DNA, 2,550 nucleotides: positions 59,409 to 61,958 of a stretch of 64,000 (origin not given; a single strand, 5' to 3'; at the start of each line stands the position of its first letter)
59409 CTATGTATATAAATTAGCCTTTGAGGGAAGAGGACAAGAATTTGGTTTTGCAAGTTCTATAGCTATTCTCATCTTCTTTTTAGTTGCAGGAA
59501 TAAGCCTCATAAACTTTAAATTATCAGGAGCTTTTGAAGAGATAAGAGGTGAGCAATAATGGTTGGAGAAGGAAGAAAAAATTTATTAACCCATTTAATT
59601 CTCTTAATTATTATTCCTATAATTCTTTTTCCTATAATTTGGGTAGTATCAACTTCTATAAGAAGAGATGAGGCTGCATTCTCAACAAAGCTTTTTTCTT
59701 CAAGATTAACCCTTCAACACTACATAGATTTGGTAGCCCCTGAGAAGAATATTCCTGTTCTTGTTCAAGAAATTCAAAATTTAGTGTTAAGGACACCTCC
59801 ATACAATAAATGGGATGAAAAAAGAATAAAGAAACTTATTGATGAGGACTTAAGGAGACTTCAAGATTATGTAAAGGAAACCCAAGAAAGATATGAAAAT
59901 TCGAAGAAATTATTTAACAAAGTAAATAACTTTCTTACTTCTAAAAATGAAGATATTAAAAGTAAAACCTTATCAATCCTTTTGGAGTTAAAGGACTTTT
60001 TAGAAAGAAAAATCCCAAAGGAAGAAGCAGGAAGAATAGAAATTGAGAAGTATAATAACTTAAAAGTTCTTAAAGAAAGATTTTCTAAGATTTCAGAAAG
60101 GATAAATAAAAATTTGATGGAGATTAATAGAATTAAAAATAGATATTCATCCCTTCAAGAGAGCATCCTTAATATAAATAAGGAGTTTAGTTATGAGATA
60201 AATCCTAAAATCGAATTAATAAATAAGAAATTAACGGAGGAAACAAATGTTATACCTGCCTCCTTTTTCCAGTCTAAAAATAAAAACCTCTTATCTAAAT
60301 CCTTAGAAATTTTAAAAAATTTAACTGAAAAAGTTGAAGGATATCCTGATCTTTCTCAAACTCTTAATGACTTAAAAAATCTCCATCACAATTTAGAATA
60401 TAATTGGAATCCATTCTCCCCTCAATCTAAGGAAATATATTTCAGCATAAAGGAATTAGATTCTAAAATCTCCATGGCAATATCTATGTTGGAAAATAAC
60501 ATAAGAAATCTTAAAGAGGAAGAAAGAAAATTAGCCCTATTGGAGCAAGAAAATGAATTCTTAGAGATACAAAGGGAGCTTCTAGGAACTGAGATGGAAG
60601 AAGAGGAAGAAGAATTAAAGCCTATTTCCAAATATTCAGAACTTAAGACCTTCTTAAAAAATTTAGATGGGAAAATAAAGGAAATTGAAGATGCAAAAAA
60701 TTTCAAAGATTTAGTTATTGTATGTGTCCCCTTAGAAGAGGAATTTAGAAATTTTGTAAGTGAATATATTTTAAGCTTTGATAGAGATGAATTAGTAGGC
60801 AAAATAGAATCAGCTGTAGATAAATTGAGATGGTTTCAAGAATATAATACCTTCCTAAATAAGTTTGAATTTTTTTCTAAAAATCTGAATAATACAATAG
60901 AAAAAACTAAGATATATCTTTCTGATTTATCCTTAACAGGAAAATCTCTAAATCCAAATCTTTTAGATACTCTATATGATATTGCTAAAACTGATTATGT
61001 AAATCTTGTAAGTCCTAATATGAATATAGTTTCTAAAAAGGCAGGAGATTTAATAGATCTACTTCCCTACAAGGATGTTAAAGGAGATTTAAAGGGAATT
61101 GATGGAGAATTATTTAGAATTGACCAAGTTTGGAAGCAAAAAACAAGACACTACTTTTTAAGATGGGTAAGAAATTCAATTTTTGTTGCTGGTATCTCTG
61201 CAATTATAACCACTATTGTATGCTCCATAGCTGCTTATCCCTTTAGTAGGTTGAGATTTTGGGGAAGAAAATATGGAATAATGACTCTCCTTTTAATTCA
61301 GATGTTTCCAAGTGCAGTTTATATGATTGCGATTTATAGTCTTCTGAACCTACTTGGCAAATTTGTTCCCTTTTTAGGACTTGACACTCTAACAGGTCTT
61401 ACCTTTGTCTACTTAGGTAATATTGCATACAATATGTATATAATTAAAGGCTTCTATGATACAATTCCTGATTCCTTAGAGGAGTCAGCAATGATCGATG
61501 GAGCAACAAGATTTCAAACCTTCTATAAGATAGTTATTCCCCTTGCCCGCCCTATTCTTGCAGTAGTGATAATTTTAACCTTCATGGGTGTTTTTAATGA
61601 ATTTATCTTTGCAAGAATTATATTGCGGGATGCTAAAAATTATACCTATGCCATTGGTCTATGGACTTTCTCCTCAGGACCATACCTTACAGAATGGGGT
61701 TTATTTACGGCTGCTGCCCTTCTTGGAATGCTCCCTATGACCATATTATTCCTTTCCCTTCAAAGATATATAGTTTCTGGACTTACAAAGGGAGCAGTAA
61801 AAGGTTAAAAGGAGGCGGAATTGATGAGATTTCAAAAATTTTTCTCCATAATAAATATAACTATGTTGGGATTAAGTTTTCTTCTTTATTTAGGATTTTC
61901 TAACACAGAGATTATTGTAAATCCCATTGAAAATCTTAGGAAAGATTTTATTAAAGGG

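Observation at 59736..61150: MalG-type permease carries a roughly 470-residue coiled-coil-like insertion in its first external loop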

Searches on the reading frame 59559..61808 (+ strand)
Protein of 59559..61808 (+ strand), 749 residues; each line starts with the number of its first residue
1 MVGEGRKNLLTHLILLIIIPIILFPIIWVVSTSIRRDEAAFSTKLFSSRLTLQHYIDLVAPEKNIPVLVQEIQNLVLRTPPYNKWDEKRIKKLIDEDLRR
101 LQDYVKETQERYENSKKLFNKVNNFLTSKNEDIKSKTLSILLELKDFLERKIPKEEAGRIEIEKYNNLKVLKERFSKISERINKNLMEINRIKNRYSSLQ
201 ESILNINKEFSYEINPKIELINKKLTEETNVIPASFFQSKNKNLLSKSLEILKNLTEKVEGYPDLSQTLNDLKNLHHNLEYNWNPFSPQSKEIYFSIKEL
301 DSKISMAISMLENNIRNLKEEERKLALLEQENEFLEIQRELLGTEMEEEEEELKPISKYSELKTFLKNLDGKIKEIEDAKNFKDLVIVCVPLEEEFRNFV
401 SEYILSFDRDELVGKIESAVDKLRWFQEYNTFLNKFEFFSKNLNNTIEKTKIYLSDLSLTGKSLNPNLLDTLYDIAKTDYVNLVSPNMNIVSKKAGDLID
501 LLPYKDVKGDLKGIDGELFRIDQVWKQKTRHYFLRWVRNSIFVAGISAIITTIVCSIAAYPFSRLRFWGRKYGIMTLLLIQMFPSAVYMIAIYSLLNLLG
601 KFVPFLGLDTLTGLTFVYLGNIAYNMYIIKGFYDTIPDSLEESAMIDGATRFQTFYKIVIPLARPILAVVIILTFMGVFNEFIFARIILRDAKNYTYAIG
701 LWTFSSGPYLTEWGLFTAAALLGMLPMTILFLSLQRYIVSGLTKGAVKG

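Call 3: search_protein_families(library=pfam, proteins=[window:59559-61808:+], max_evalue=0.01)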
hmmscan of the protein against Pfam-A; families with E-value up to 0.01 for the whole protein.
window:59559-61808:+ (749 aa): 2 families
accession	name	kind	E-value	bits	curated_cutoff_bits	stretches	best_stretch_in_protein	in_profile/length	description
PF00528.27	BPD_transp_1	-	6.7e-15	55.7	26.4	1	557-742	7-182/184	Binding-protein-dependent transport system inner membrane component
PF24414.1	DUF7547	-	0.0052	17.2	27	0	264-379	8-118/209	Family of unknown function (DUF7547)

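Call 4: search_protein_families(library=ncbifam, proteins=[window:59559-61808:+], max_evalue=0.01)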
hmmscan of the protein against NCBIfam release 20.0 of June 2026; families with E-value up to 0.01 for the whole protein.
window:59559-61808:+ (749 aa): 17 families
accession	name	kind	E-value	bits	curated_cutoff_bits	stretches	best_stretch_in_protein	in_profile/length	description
NF008231.0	PRK10998.1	equivalog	4.6e-71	239.8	261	2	533-749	81-296/296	maltose ABC transporter permease MalG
NF008210.0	PRK10973.1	equivalog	6.4e-21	75.3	297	1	522-743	59-277/281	sn-glycerol-3-phosphate ABC transporter permease UgpE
NF040932.1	ABC_arch_GlcU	equivalog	1.3e-15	57.8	340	1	535-743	60-265/272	glucose ABC transporter permease GlcU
NF007047.0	PRK09500.1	equivalog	4.4e-09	36.3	326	1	533-677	56-195/257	spermidine/putrescine ABC transporter permease PotC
TIGR03262.1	PhnU2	equivalog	7e-09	34.9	593.25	1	514-688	33-211/546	putative 2-aminoethylphosphonate ABC transporter permease subunit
TIGR01581.1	Mo_ABC_porter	hypoth_equivalog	2.6e-08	33.6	210.3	1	536-682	22-175/225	ABC transporter permease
TIGR00969.1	3a0106s02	subfamily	7.8e-08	32.1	240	1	522-732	48-265/272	sulfate ABC transporter permease subunit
NF008232.0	PRK10999.1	equivalog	1.2e-07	30.9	392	1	619-688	385-453/520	maltose ABC transporter permease MalF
NF040839.1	tungstate_WtpB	equivalog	1.5e-07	31.3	340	1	522-682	31-197/251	tungstate ABC transporter permease WtpB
NF008208.0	PRK10971.1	equivalog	1.3e-06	28.2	415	1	522-683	45-213/277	sulfate/thiosulfate ABC transporter permease CysT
TIGR02168.1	SMC_prok_B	equivalog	1.1e-05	23.4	567.35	1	94-377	184-480/1181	chromosome segregation protein SMC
TIGR02139.1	permease_CysT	equivalog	1.4e-05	24.9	246.1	1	521-682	36-204/265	sulfate ABC transporter permease subunit CysT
TIGR02141.1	modB_ABC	equivalog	2.6e-05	24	182.6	1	540-682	3-152/208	molybdate ABC transporter permease subunit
NF007852.0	PRK10561.1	equivalog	3.5e-05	23.8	335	1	621-678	169-226/295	sn-glycerol-3-phosphate ABC transporter permease UgpA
NF007889.0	PRK10592.1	equivalog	8.9e-05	22.2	476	1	536-687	64-217/281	putrescine ABC transporter permease PotI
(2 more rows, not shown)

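Call 5: search_solved_structures(query=window:59559-61808:+, max_evalue=0.01, show_alignments=2)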
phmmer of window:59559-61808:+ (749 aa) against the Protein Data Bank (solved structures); distinct sequences matched with E-value up to 0.01: 13.
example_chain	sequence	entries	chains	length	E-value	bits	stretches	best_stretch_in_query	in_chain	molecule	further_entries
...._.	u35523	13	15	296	8.4e-58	199.6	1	533-749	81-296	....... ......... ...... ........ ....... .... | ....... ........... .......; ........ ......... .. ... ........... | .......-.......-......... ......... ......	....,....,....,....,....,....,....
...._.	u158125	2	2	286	2.3e-54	188.2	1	533-739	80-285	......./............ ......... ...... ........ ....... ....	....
8ja7_B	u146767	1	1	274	3.5e-25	91.8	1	537-749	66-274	Trehalose transport system permease protein SugB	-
7cad_B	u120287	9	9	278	2.1e-24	89.2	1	536-749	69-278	ABC transporter, permease protein SugB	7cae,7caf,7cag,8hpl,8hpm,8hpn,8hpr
4tqu_N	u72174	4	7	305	1.3e-10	43.6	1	534-748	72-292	AlgM2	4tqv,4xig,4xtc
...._F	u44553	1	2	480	7.8e-07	31.1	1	617-689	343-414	Maltose transport system permease protein malF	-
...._H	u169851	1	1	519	8e-07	31.1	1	618-689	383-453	Maltose/maltodextrin transport system permease protein MalF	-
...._F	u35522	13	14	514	8e-07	31.1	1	618-689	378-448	Maltose transport system permease protein malF | Maltose transporter subunit; membrane component of ABC superfamily | Maltose/maltodextrin transport system perm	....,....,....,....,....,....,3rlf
8y5f_C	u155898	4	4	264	1e-06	30.7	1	533-686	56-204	Spermidine/putrescine transport system permease protein PotC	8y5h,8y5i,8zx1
8y5g_C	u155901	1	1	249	1.1e-06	30.6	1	533-685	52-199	Spermidine/putrescine transport system permease protein PotC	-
4tqu_M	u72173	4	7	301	0.00068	21.4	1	530-731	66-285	AlgM1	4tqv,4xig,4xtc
2onk_C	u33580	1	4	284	0.00095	20.9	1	517-683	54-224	Molybdate/tungstate ABC transporter, permease protein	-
8ja7_A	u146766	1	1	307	0.0063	18.2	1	626-704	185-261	Trehalose transport system permease protein SugA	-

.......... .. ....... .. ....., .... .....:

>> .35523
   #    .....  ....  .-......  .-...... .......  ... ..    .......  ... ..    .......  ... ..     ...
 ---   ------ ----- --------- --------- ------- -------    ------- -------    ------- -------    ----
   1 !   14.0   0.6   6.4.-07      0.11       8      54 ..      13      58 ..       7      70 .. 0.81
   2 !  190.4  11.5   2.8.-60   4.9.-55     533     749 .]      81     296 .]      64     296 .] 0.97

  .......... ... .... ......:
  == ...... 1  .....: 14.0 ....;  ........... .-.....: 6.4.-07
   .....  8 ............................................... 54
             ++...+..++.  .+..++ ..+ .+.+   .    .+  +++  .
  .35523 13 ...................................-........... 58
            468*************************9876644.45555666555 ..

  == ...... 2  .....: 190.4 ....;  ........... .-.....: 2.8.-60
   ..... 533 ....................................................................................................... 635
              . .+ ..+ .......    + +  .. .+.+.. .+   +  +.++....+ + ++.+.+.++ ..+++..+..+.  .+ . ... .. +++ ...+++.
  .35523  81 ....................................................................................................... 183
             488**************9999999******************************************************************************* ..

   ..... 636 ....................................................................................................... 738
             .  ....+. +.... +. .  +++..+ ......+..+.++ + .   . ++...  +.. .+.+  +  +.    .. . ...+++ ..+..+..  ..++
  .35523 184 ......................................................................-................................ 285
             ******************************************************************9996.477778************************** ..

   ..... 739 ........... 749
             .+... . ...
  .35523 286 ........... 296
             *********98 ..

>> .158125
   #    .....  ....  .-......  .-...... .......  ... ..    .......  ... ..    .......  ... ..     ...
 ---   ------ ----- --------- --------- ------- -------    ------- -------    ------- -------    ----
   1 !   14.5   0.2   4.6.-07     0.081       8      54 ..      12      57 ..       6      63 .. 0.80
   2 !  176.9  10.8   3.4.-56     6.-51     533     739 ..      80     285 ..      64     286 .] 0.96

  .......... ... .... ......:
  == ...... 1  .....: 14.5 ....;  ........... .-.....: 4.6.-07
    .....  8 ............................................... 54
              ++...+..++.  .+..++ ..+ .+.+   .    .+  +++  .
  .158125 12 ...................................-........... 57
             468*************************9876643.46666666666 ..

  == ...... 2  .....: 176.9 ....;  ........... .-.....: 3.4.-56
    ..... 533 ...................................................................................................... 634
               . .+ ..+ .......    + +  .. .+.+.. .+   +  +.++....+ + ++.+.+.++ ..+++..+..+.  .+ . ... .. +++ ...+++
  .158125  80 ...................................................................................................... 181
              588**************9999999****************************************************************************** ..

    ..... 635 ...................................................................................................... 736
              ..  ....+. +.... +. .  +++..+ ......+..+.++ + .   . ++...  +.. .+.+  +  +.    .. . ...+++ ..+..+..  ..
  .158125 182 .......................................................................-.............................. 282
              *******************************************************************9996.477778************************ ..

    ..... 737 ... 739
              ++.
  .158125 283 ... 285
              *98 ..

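Call 37: predict_structure(alignment_id=A3)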
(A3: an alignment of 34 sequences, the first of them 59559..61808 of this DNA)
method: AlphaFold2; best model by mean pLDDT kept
length: 749 residues; sequences in the alignment: 34
mean_pLDDT: 69.5   pTM: 0.48
mean pLDDT of the five models: 69.5, 68.2, 65.7, 65.4, 65.3
residues with pLDDT >= 90: 194; 70-90: 237; 50-70: 77; < 50: 241
segments of 3 or more residues with pLDDT < 50: 1-6, 28-50, 233-239, 530-545, 550-580, 582-587, 610-616, 618-749
pLDDT, mean of each block of 10 residues (from residue 1): 48 68 52 38 40 54 81 82 82 86 91 94 93 92 90 63 76 90 93 93 91 89 73 47 78 90 88 88 73 86 91 93 93 92 85 75 88 91 90 90 84 90 92 93 91 77 72 86 87 88 87 87 74 45 47 45 39 41 49 51 55 47 44 39 35 36 37 37 35 35 35 38 41 42 35
secondary structure, 60 per line:
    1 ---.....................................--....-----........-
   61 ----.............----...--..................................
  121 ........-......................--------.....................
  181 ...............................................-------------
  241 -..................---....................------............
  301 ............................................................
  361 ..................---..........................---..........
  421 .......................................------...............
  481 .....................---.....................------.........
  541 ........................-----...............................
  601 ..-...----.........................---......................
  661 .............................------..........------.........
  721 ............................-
elements in order (helices of 4 or more, strands of 3 or more residues): H4-40 H43-46 H52-59 H65-77 H87-128 H130-151 H160-227 H242-259 H263-282 H289-378 H382-407 H411-459 H466-501 H505-525 H532-564 H570-602 H611-635 H639-689 H696-705 H712-748

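Call 40: fold_search(model_id=the predicted structure, library=pdb)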
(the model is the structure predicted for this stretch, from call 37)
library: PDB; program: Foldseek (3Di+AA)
matches with E <= 10: 451; with E <= 0.001: 0
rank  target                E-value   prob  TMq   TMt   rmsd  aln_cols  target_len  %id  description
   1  9y6s_6z               4.1e-03  0.93  0.10  0.03  35.9       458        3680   13  96-nm repeat of the Leishmania tarentolae doublet microtubule (released 2025-12-17)
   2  9fqr_K2               9.1e-03  0.87  0.13  0.05  35.1       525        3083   13  96-nm repeat of axonemal doublet microtubules from bovine sperm (released 2025-03-26)
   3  9gm9_A                1.1e-02  0.38  0.09  0.07  36.4       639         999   10  MukBEF in a DNA capture state (released 2025-03-26)
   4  7nyw_B                1.4e-02  0.38  0.08  0.08  28.8       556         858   12  Cryo-EM structure of the MukBEF-MatP-DNA head module (released 2021-07-07)
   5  9y6s_6o               2.3e-02  0.60  0.10  0.02  36.2       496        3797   12  96-nm repeat of the Leishmania tarentolae doublet microtubule (released 2025-12-17)
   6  9dgr_n                2.3e-02  0.57  0.09  0.03  35.1       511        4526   10  Composite structure of dynein-dynactin on microtubules (released 2025-09-10)
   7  8glv_Co               2.4e-02  0.96  0.17  0.04  36.4       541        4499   11  96-nm repeat unit of doublet microtubules from Chlamydomonas reinhardtii flagella (released 2023-05-31)
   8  8glv_Fm               2.4e-02  0.41  0.10  0.03  38.0       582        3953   13  96-nm repeat unit of doublet microtubules from Chlamydomonas reinhardtii flagella (released 2023-05-31)
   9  8glv_Cn               2.6e-02  0.60  0.12  0.04  38.7       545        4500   12  96-nm repeat unit of doublet microtubules from Chlamydomonas reinhardtii flagella (released 2023-05-31)
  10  7zr1_C                3.5e-02  0.82  0.14  0.14  52.2       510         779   11  Chaetomium thermophilum Mre11-Rad50-Nbs1 complex bound to ATPyS (composite structure) (released 2023-01-11)
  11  7zr1_D                4.3e-02  0.80  0.14  0.14  52.1       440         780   16  Chaetomium thermophilum Mre11-Rad50-Nbs1 complex bound to ATPyS (composite structure) (released 2023-01-11)
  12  9gm6_A                4.9e-02  0.18  0.08  0.06  59.6       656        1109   11  MukBEF in a nucleotide-bound state with open neck gate (heads core) (released 2025-03-26)
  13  8j07_g1               5.2e-02  0.28  0.09  0.03  46.6       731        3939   10  96nm repeat of human respiratory doublet microtubule and associated axonemal complexes (released 2023-07-26)
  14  7uw5_A                5.2e-02  0.23  0.08  0.09  34.8       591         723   12  EcMscK G924S mutant in a closed conformation (released 2022-11-23)
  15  9dgr_e                7.0e-02  0.28  0.09  0.02  37.7       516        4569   10  Composite structure of dynein-dynactin on microtubules (released 2025-09-10)
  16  8f7n                  8.0e-02  0.41  0.09  0.18  35.5       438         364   11  Crystal structure of chemoreceptor McpZ ligand sensing domain (released 2023-07-05)
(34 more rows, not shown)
